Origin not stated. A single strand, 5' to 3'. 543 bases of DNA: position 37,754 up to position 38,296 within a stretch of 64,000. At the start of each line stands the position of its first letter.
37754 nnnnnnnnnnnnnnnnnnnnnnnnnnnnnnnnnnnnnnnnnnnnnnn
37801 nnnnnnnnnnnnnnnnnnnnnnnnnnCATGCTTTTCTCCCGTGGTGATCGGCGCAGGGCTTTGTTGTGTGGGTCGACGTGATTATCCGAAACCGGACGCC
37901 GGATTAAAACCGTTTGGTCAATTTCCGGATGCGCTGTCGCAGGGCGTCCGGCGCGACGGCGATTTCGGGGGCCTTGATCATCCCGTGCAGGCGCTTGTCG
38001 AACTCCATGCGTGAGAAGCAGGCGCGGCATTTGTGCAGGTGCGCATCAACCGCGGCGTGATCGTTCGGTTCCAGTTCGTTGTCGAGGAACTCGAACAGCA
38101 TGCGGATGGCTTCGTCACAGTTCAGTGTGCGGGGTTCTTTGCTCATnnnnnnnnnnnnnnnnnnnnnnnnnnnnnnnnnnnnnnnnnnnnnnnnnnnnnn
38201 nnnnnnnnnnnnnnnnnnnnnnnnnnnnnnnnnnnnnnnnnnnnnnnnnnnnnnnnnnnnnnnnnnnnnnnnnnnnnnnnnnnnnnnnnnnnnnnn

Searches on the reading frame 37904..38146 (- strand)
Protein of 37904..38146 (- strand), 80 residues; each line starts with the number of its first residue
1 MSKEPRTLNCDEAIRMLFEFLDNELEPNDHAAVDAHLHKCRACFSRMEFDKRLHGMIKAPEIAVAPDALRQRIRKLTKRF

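Call 12: search_protein_families(library=pfam, proteins=[window:37904-38146:-], max_evalue=0.01)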
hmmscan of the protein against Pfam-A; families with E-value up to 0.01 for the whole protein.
window:37904-38146:- (80 aa): 1 family
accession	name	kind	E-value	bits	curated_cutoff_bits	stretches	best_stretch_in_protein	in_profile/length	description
PF13490.11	zf-HC2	-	1.2e-09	38.5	22.2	1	10-43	1-34/35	Putative zinc-finger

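Call 13: search_protein_families(library=ncbifam, proteins=[window:37904-38146:-], max_evalue=0.01)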
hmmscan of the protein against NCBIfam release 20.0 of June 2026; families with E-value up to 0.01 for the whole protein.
window:37904-38146:- (80 aa): 3 families
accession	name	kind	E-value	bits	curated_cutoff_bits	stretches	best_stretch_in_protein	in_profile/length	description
TIGR03988.1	antisig_RsrA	equivalog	7.1e-14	51.7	62.5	1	9-75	1-68/77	mycothiol system anti-sigma-R factor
NF052368.1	antisigmaE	subfamily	1.1e-05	25.1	50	1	8-43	2-37/48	anti-sigma factor family protein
NF052375.1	antisigma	equivalog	0.00086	19.4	100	1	23-75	8-60/217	anti-sigma factor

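Call 35: search_solved_structures(query=window:37904-38146:-, max_evalue=0.01, show_alignments=2)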
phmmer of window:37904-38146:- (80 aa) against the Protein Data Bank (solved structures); distinct sequences matched with E-value up to 0.01: 1.
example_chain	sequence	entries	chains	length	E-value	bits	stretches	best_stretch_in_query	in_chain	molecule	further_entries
5frf_A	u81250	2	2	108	0.00027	24.3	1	3-59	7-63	ANTI-SIGMA FACTOR RSRA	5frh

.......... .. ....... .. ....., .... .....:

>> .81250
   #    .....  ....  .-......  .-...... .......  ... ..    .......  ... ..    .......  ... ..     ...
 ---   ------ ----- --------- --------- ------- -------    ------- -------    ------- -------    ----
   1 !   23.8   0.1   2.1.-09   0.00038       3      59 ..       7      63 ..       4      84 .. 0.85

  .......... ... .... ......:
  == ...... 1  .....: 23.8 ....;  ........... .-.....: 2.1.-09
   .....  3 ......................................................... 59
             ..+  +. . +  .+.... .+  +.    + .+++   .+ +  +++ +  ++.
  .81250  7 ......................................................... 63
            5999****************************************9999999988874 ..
